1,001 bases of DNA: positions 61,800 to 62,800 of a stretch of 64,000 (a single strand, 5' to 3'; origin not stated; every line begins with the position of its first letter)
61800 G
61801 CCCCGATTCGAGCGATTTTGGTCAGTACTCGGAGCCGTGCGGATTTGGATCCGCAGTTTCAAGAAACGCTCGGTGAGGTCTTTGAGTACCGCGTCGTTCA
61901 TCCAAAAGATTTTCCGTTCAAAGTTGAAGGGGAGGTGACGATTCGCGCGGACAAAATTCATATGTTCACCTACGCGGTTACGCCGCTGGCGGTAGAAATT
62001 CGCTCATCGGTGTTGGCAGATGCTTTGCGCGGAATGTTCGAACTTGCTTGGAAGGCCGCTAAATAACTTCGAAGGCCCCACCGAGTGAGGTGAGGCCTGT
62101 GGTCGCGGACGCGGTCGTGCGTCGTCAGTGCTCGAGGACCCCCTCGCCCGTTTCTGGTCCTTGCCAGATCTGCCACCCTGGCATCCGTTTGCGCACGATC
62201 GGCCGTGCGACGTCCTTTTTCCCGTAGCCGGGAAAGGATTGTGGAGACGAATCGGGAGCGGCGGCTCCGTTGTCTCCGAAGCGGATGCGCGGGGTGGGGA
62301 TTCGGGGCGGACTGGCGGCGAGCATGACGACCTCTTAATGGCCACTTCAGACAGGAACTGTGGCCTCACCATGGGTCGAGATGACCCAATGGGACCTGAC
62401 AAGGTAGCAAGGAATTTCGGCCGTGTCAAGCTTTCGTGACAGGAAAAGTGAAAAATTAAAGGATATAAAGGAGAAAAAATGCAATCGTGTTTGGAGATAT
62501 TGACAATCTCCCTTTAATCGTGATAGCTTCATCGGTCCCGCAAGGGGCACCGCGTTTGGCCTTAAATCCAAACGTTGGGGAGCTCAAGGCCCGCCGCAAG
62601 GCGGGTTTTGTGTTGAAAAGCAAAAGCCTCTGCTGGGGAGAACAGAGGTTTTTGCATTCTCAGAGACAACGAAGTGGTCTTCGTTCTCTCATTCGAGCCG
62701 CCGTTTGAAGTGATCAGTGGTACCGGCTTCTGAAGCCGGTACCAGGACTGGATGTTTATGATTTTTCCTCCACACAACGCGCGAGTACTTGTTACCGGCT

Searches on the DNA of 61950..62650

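Call 82: search_rna_families(source=window, start=61950, end=62650, threshold=evalue, max_evalue=5)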
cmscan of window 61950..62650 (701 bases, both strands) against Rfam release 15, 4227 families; matches with E-value up to 5: 2.
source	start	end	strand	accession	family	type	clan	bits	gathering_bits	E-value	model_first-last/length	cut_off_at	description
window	62493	62613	+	RF02891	AgrB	Gene; antisense;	-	17.3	40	3.6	1-84/84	no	ArsR-gov region gene B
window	62213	62248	+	RF01370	CRISPR-DR57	Gene; CRISPR;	-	14.6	39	4.4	1-37/37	no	CRISPR RNA direct repeat element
